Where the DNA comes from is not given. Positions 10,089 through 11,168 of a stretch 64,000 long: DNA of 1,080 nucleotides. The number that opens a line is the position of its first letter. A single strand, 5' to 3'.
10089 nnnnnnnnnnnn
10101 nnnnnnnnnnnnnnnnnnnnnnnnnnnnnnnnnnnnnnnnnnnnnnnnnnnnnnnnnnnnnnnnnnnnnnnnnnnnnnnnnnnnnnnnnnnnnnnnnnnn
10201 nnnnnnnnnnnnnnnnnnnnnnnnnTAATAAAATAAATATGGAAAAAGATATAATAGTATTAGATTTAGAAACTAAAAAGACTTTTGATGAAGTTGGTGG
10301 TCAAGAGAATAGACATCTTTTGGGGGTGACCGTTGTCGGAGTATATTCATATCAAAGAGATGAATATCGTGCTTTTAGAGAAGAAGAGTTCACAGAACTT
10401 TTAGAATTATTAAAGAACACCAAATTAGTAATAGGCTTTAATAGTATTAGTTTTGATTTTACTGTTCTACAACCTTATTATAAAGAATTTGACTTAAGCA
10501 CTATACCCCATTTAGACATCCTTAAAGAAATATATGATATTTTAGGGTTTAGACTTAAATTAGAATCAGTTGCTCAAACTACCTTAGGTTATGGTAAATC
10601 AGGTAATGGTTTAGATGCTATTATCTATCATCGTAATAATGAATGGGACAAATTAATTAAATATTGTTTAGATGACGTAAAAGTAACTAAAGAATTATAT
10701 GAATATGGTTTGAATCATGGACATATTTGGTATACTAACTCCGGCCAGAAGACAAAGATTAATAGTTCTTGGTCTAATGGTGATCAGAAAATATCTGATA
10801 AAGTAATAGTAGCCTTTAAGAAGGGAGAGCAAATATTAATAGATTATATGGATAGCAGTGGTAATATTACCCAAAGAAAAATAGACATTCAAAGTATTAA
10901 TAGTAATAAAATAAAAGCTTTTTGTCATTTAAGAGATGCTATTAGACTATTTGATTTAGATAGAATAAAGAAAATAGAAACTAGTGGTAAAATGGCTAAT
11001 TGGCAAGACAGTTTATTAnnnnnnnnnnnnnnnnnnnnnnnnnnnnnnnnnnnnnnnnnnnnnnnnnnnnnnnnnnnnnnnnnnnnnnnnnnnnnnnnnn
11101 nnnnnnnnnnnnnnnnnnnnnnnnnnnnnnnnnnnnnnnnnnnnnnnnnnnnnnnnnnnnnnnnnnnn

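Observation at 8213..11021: UvrD/PcrA helicase co-transcribed with a DEDD exonuclease-WYL fusion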

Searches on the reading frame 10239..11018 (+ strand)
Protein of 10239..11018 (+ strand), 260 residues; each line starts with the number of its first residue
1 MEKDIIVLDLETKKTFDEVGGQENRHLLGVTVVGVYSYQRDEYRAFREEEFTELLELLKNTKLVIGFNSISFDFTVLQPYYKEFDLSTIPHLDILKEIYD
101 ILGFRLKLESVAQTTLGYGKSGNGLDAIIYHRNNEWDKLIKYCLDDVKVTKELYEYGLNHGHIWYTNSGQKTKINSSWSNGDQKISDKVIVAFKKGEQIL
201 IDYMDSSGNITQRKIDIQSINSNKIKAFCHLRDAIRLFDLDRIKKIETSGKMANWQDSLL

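Call 3: search_protein_families(library=pfam, proteins=[window:10239-11018:+], max_evalue=1)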
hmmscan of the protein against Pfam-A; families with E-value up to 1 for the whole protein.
window:10239-11018:+ (260 aa): 5 families
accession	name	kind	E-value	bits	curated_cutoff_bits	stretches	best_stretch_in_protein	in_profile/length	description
PF13482.12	RNase_H_2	-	1.6e-10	41.6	22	1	30-156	17-163/165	RNase_H superfamily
PF13280.12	WYL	-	5.2e-06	26.8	21.8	1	190-247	7-69/70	WYL domain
PF18136.6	DNApol_Exo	-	0.028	14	26.7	0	134-155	255-276/282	DNA mitochondrial polymerase exonuclease domain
PF13176.12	TPR_7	-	0.15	12.7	27.9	1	127-145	6-24/36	Tetratricopeptide repeat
PF11576.14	HcgB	-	0.16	12.1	25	0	47-101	21-75/153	FeGP cofactor biosynthesis protein HcgB, guanylyltransferase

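Call 6: search_protein_families(library=ncbifam, proteins=[window:10239-11018:+], max_evalue=0.1)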
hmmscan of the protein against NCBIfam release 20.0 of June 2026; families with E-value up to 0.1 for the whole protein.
window:10239-11018:+ (260 aa): 0 families

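Call 7: search_protein_families(library=padloc, proteins=[window:10239-11018:+], max_evalue=0.1)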
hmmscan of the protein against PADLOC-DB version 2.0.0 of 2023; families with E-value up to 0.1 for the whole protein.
window:10239-11018:+ (260 aa): 2 families
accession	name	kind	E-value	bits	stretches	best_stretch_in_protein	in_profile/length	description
PDLC01457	WYL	-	1.6e-12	45.5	1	175-251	116-196/229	"CAS-I,CAS-II,CAS-III,CAS-IV,CAS-V,CAS-VI; associated_signaling"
PDLC03787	RTasWYL-YodC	-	5.1e-11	40.3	1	181-248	277-349/354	DRT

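Call 8: search_solved_structures(query=window:10239-11018:+, max_evalue=1, show_alignments=2)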
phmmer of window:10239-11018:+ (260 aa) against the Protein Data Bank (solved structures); distinct sequences matched with E-value up to 1: 4.
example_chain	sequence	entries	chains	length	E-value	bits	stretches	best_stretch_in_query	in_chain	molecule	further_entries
6sj9_A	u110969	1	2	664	0.022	17.5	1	189-253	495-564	Proteasome accessory factor B/C (PafBC)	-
3ipw_A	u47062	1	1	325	0.3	13.8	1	16-105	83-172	Hydrolase TatD family protein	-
2jz2_A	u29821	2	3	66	0.34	13.6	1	123-160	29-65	Ssl0352 protein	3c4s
3i3o_A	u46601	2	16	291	0.97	12.1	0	176-216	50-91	Short chain dehydrogenase | Oxidoreductase, short chain dehydrogenase/reductase family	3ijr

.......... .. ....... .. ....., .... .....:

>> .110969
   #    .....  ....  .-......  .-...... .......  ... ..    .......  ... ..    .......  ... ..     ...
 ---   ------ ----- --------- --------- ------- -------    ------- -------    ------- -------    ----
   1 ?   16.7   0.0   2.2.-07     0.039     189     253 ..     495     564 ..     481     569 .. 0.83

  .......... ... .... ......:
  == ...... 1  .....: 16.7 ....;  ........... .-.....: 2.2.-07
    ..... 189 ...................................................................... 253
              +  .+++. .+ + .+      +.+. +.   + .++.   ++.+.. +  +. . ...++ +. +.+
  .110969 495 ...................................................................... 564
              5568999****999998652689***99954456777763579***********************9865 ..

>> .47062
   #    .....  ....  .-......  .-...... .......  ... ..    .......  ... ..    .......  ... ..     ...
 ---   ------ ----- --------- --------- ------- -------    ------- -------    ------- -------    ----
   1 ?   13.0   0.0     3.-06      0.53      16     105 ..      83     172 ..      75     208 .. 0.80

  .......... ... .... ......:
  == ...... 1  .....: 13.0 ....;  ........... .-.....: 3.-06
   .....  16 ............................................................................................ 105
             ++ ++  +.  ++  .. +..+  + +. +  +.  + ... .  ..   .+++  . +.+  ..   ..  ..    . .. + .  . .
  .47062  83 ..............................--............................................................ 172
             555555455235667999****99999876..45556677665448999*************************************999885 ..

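Call 9: find_homologous_proteins(query=window:10239-11018:+, max_evalue=0.001)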
Query window:10239-11018:+ (260 aa): 1612 proteins with E <= 0.001 among 2214 candidates; the best 120 are listed.
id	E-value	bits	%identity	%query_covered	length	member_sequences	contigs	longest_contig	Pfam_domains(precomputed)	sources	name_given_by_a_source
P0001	2.8e-169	579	100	100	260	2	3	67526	PF13482.13,PF13280.13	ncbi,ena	-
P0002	1.5e-149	514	89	100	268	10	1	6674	PF13482.13,PF13280.13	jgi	-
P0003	2.4e-148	511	88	100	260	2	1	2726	PF13482.13,PF13280.13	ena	-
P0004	3.4e-146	503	87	100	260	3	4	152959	PF13482.13,PF13280.13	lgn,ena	-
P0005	4.3e-144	497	86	100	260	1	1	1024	PF13482.13,PF13280.13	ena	-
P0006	4.6e-121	421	72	100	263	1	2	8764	PF13482.13,PF13280.13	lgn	-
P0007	5.7e-120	418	73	100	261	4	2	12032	PF13482.13,PF13280.13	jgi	-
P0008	5.2e-119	414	70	100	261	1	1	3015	PF13482.13,PF13280.13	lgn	-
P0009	7.9e-119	414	69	100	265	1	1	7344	PF13482.13,PF13280.13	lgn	-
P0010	8.5e-119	414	70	100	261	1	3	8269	PF13482.13,PF13280.13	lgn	-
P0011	1.2e-118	413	69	100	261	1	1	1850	PF13482.13,PF13280.13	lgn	-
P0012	2.4e-118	412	69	100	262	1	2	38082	PF13482.13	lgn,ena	-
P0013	3.7e-118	412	71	99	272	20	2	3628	PF13482.13,PF13280.13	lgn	-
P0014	4.4e-118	411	70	99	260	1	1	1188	PF13482.13,PF13280.13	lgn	-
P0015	6.3e-118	411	69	100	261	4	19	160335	PF13482.13,PF13280.13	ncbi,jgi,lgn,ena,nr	ncbi:WYL domain-containing protein [bacterium]|jgi:DEAD/DEAH box helicase domain-containing protein|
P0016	8.2e-118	411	69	100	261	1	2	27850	PF13482.13,PF13280.13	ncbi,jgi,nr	ncbi:hypothetical protein C4566_00115 [Candidatus Parcubacteria bacterium]|nr:MAG: hypothetical prot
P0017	9.5e-118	410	71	99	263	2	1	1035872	PF13482.13,PF13280.13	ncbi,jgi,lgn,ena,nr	ncbi:ribonuclease H-like domain-containing protein [Patescibacteria group bacterium]|nr:ribonuclease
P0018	1.1e-117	410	71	100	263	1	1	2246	PF13482.13,PF13280.13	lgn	-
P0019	1.2e-117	410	69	100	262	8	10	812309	PF13482.13,PF13280.13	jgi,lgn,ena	-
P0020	7.4e-117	407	69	99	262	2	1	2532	PF13482.13,PF13280.13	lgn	-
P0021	9.5e-117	407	70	100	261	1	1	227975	PF13482.13,PF13280.13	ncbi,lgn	-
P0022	1.0e-116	407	69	99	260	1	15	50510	PF13482.13,PF13280.13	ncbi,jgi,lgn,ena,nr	ncbi:hypothetical protein HOD19_03710 [bacterium]|jgi:hypothetical protein|nr:hypothetical protein [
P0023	2.9e-116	405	67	100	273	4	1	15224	PF13482.13,PF13280.13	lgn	-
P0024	3.1e-116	405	70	100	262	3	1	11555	PF13482.13,PF13280.13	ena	-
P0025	4.2e-116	405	67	100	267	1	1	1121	PF13482.13,PF13280.13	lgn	-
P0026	4.5e-116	405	69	100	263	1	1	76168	PF13482.13,PF13280.13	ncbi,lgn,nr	ncbi:MAG: hypothetical protein C3F02_01320 [Parcubacteria group bacterium]|nr:MAG: hypothetical prot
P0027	6.0e-116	404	69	100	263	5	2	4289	PF13482.13,PF13280.13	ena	-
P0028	6.2e-116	404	71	99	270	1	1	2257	PF13482.13,PF13280.13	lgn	-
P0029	7.2e-116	404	69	99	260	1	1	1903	PF13482.13,PF13280.13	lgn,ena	-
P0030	1.7e-115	403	70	100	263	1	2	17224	PF13482.13,PF13280.13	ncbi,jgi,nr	ncbi:MAG: hypothetical protein C4543_01055 [Ignavibacteriales bacterium]|nr:MAG: hypothetical protei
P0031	2.1e-115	403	70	100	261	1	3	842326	PF13482.13,PF13280.13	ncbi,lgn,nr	ncbi:ribonuclease H-like domain-containing protein [Candidatus Nomurabacteria bacterium]|nr:ribonucl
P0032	2.3e-115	402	68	99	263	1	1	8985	PF13482.13,PF13280.13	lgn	-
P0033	2.4e-115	402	67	100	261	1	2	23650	PF13482.13,PF13280.13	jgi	jgi:hypothetical protein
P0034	2.7e-115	402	67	100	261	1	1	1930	PF13482.13,PF13280.13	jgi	jgi:hypothetical protein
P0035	2.8e-115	402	70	100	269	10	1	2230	PF13482.13,PF13280.13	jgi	jgi:DEAD/DEAH box helicase domain-containing protein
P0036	4.0e-115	402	69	99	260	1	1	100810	PF13482.13,PF13280.13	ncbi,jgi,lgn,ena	ncbi:MAG: ribonuclease H-like domain-containing protein [Patescibacteria group bacterium]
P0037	5.0e-115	401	70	99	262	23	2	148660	PF13482.13,PF13280.13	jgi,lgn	jgi:DNA polymerase III epsilon subunit-like protein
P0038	5.1e-115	401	68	99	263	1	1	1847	PF13482.13,PF13280.13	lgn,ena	-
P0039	1.4e-114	400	68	100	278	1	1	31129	PF13482.13,PF13280.13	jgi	-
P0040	1.5e-114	400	69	100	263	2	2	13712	PF13482.13,PF13280.13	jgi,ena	-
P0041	1.6e-114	400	67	100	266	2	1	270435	PF13482.13,PF13280.13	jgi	-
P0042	2.8e-114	399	67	100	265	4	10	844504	PF13482.13,PF13280.13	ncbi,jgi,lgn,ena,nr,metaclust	ncbi:hypothetical protein HOB10_04855 [Candidatus Parcubacteria bacterium]|jgi:hypothetical protein|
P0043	4.4e-114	398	68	99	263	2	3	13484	PF13482.13,PF13280.13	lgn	-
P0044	5.8e-114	398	67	99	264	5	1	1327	PF13482.13,PF13280.13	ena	-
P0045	8.1e-114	397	69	99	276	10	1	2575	PF13482.13,PF13280.13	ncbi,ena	-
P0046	1.0e-113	397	67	100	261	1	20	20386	PF13482.13,PF13280.13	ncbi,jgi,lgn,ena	jgi:hypothetical protein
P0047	1.2e-113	397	67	99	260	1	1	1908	PF13482.13,PF13280.13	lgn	-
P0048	1.5e-113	397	69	99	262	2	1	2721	PF13482.13,PF13280.13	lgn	-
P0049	1.9e-113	396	67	99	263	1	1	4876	PF13482.13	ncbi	-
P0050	2.1e-113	396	67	99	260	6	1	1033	PF13482.13,PF13280.13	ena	-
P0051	6.6e-113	394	67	100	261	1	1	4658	PF13482.13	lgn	-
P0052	7.9e-113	394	68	100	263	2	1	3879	PF13482.13,PF13280.13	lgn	-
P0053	9.4e-113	394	69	100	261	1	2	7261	PF13482.13,PF13280.13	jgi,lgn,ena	-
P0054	1.1e-112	394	66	100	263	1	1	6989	PF13482.13,PF13280.13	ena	-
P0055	2.9e-112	392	66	100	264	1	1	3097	PF13482.13,PF13280.13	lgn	-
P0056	3.0e-112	392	66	99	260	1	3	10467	PF13482.13,PF13280.13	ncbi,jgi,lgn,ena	-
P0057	5.2e-112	391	67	100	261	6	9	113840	PF13482.13,PF13280.13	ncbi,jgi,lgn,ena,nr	ncbi:hypothetical protein HON36_00165 [Candidatus Parcubacteria bacterium]|jgi:DEAD/DEAH box helicas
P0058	5.5e-112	391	67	100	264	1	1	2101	PF13482.13,PF13280.13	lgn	-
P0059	6.4e-112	391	67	100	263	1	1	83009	PF13482.13,PF13280.13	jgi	jgi:hypothetical protein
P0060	8.5e-112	391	67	99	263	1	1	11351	PF13482.13,PF13280.13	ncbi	-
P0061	1.1e-111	390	65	100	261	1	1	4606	PF13482.13,PF13280.13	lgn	-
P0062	1.3e-111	390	67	100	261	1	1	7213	PF13482.13,PF13280.13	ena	-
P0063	2.5e-111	389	67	100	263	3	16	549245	PF13482.13,PF13280.13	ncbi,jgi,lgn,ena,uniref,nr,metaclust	ncbi:MAG: hypothetical protein A2406_03660 [Candidatus Komeilibacteria bacterium RIFOXYC1_FULL_37_11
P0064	3.5e-111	389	67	100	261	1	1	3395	PF13482.13,PF13280.13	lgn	-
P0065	3.9e-111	389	68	100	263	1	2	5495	PF13482.13,PF13280.13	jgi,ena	-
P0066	5.5e-111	388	67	100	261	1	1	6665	PF13482.13,PF13280.13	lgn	-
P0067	8.5e-111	388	67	99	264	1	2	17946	PF13482.13,PF13280.13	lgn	-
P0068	2.2e-110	386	67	99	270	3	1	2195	PF13482.13,PF13280.13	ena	-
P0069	3.3e-110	386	65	99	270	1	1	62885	PF13482.13,PF13280.13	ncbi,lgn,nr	ncbi:MAG: ribonuclease H-like domain-containing protein [Patescibacteria group bacterium]|nr:ribonuc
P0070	7.9e-110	384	66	100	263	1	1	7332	PF13482.13,PF13280.13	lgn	-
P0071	8.5e-110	384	66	100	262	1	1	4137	PF13482.13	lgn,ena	-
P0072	6.1e-109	381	68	100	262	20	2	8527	PF13482.13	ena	-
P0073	4.4e-108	379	66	99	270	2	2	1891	PF13482.13,PF13280.13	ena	-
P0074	6.6e-108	378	67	100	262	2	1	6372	PF13482.13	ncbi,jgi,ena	-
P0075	6.9e-108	378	67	100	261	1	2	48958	PF13482.13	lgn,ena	-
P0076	8.1e-108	378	65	100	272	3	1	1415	PF13482.13,PF13280.13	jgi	-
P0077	1.8e-106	373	67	100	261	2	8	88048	PF13482.13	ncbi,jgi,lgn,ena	-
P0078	2.9e-106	373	67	100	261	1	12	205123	PF13482.13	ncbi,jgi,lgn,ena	-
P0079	1.5e-104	367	66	100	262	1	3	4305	PF13482.13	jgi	jgi:hypothetical protein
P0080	1.2e-102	361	62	99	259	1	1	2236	PF13482.13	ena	-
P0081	1.2e-101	358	62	99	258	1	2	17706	PF13482.13,PF13280.13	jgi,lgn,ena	-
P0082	1.4e-100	354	64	99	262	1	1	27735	PF13482.13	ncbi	-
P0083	2.9e-99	350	61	99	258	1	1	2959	PF13482.13,PF13280.13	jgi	jgi:hypothetical protein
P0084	7.4e-99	348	63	99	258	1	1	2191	PF13482.13,PF13280.13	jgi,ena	-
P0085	8.0e-99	348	60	99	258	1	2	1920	PF13482.13,PF13280.13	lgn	-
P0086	1.4e-98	347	62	99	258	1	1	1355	PF13482.13,PF13280.13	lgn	-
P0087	2.9e-98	346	61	99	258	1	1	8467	PF13482.13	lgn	-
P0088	1.1e-97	345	62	99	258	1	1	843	PF13482.13,PF13280.13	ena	-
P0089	1.8e-97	344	61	99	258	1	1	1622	PF13482.13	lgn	-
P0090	9.3e-97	342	61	99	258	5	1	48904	PF13482.13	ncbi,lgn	-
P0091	9.3e-97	342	60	99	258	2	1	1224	PF13482.13,PF13280.13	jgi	jgi:hypothetical protein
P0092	2.6e-96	340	58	99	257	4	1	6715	PF13482.13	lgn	-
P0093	2.9e-96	340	61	99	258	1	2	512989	PF13482.13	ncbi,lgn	-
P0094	4.2e-96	339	59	99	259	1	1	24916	PF13482.13,PF13280.13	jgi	jgi:hypothetical protein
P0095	4.3e-96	339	59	98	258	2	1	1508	PF13482.13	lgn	-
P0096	4.4e-96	339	59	99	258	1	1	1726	PF13482.13,PF13280.13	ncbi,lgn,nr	ncbi:MAG: ribonuclease H-like domain-containing protein [Candidatus Komeilibacteria bacterium]|nr:ri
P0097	7.8e-96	338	62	99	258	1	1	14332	PF13482.13,PF13280.13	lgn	-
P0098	2.3e-95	337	59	99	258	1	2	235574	PF13482.13,PF13280.13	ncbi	-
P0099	2.5e-95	337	59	98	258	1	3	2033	PF13482.13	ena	-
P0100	3.4e-95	336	59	99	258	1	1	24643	PF13482.13,PF13280.13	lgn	-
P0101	1.3e-94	335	59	99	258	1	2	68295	PF13482.13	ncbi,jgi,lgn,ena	-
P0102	2.1e-94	334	58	99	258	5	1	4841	PF13482.13,PF13280.13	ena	-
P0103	2.5e-94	334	59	99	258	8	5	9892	PF13482.13,PF13280.13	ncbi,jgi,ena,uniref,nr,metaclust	ncbi:MAG: hypothetical protein A3B31_00830 [Candidatus Komeilibacteria bacterium RIFCSPLOWO2_01_FULL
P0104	6.3e-94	332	60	99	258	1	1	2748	PF13482.13,PF13280.13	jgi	-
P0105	1.4e-93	331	60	100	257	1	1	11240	PF13482.13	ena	-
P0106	2.3e-93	330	57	99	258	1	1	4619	PF13482.13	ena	-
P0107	2.8e-93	330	59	99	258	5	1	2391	PF13482.13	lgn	-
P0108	4.6e-93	329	57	99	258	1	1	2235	PF13482.13,PF13280.13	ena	-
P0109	9.4e-93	328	58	99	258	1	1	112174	PF13482.13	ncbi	ncbi:MAG: ribonuclease H-like domain-containing protein [Candidatus Komeilibacteria bacterium]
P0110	1.0e-92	328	58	98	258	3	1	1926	PF13482.13,PF13280.13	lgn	-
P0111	1.2e-92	328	57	100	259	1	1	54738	PF13482.13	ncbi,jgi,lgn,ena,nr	ncbi:ribonuclease H-like domain-containing protein [Patescibacteria group bacterium]|nr:ribonuclease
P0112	1.3e-92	328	57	99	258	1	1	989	PF13482.13,PF13280.13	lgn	-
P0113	1.9e-92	327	56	99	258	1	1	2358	PF13482.13,PF13280.13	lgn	-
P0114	2.0e-92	327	57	100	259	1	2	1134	PF13482.13,PF13280.13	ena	-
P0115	2.3e-92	327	57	99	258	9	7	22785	PF13482.13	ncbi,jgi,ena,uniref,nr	ncbi:MAG: hypothetical protein A2927_01585 [Candidatus Komeilibacteria bacterium RIFCSPLOWO2_01_FULL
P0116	4.2e-92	326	56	99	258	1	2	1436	PF13482.13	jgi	-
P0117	8.8e-92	325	59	99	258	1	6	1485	PF13482.13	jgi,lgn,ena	-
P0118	8.8e-92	325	56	99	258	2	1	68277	PF13482.13,PF13280.13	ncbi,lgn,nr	ncbi:MAG: ribonuclease H-like domain-containing protein [Candidatus Komeilibacteria bacterium]|nr:ri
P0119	1.2e-91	325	57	99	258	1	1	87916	PF13482.13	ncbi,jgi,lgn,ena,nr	ncbi:ribonuclease H-like domain-containing protein [Patescibacteria group bacterium]|nr:ribonuclease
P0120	1.4e-91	325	56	99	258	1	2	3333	PF13482.13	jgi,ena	-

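Call 12: find_related_loci(query=A1, collection=genome_contigs, flank=6000)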
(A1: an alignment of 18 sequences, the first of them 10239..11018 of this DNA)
Query A1 (260 aa) in genome_contigs; peptide patterns used: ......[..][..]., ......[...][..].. (x = any residue, [..] = any of these).
582 stretches matched a pattern; 561 encode a relative of the query (tblastn E <= 1e-3); the best 80 are kept; 80 distinct loci.
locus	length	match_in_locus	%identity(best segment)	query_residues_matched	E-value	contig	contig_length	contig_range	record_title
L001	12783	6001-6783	69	1-260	6e-123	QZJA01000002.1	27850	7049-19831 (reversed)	MAG: Candidatus Parcubacteria bacterium isolate SURF_51 contig-100_2563_length_27850_read_count_3292796, whole genome sh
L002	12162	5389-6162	69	3-260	1e-121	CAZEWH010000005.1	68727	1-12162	MAG TPA_asm: uncultured Gammaproteobacteria bacterium isolate SRP077602_co5_241 genome assembly, contig: NODE_1730_lengt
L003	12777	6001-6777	69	3-260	2e-121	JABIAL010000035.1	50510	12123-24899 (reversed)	MAG: bacterium isolate SI048_bin106 k141_1625015, whole genome shotgun sequence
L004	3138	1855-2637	67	1-260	1e-124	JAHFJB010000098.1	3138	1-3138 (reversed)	MAG: Candidatus Parcubacteria bacterium isolate nzgw376 NODE_87100_length_3139_cov_2.750166, whole genome shotgun sequen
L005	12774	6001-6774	69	2-258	4e-120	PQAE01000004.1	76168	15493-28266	MAG: Parcubacteria group bacterium isolate FeB_17 contig_2969, whole genome shotgun sequence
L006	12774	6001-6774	70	2-258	4e-120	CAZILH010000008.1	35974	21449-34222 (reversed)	MAG TPA_asm: uncultured Gammaproteobacteria bacterium isolate SRP220891_co1_37 genome assembly, contig: NODE_2288_length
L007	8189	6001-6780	67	2-260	3e-119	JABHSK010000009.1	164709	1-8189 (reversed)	MAG: Candidatus Parcubacteria bacterium isolate SI039_bin36 k141_1298248, whole genome shotgun sequence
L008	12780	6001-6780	68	2-260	2e-119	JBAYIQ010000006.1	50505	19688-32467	MAG: Patescibacteria group bacterium isolate SO_2016_GW1_34 scaffold01320_OW334_2016, whole genome shotgun sequence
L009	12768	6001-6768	69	4-258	1e-118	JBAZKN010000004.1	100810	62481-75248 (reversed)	MAG: Patescibacteria group bacterium isolate SO_2017_LW4_144 scaffold_661_c1_LW137-91_2017, whole genome shotgun sequenc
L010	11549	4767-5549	67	1-260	1e-118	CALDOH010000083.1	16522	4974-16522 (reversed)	MAG TPA_asm: uncultured bacterium isolate ERR2206790_bin.27_CONCOCT_v1.1_MAG genome assembly, contig: ERZ890879.868, who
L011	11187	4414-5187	69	4-260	3e-118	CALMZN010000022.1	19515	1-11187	MAG TPA_asm: uncultured bacterium isolate SRR5468112_bin.23_CONCOCT_v1.1_MAG genome assembly, contig: ERZ781236.479, who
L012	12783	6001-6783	68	3-260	1e-117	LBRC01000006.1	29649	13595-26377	MAG: Parcubacteria group bacterium GW2011_GWA2_36_10 UR94_C0006, whole genome shotgun sequence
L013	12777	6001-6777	73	2-260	2e-117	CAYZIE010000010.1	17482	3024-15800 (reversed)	MAG TPA_asm: uncultured Gammaproteobacteria bacterium isolate SRP200020_co5_182 genome assembly, contig: NODE_4961_lengt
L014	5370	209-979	68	3-256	7e-118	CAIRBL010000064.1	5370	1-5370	uncultured bacterium isolate LaPlata-b_bin-0293 genome assembly, contig: bin-0293:064/105, whole genome shotgun sequence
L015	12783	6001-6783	67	1-260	6e-117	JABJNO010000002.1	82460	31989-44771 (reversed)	MAG: Candidatus Parcubacteria bacterium isolate SI075_bin20 k141_389399, whole genome shotgun sequence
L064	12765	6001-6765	51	6-259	7e-81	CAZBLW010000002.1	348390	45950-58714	MAG TPA_asm: uncultured Gammaproteobacteria bacterium isolate SRP193661_co2_55 genome assembly, contig: NODE_5_length_34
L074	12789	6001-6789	45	2-260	4e-70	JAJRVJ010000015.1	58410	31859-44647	MAG: Patescibacteria group bacterium isolate Dive96_bin10.367 k141_1269303, whole genome shotgun sequence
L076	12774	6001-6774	46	6-260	2e-66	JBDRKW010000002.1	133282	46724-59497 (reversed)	MAG: Candidatus Kerfeldbacteria bacterium isolate MEGAHIT-group-1.742 k141_9747630, whole genome shotgun sequence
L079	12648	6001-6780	44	6-260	9e-65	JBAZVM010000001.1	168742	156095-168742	MAG: Patescibacteria group bacterium isolate SO_2017_GW1_252 NODE_684_length_168742_cov_2.267005_OW334_2017, whole genom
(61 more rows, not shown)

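Call 21: predict_structure(alignment_id=A1)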
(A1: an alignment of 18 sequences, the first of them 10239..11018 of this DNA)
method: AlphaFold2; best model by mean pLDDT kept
length: 260 residues; sequences in the alignment: 18
mean_pLDDT: 89.7   pTM: 0.86
mean pLDDT of the five models: 89.7, 89.0, 88.4, 88.0, 86.2
residues with pLDDT >= 90: 185; 70-90: 61; 50-70: 12; < 50: 2
segments of 3 or more residues with pLDDT < 50: none
pLDDT, mean of each block of 10 residues (from residue 1): 90 91 90 96 96 95 91 91 93 91 88 86 77 94 94 94 88 88 87 94 87 94 93 92 92 61
secondary structure, 60 per line:
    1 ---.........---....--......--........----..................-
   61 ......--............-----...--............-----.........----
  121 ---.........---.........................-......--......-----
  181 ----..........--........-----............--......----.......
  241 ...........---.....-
elements in order: E4-12 H16-19 H22-27 E30-37 E42-47 H48-59 E61-66 H69-80 E91-93 H94-102 H108-116 H124-132 H136-160 E162-167 E170-175 H185-194 E197-204 E210-221 E224-229 E234-239 E243-251 H255-259
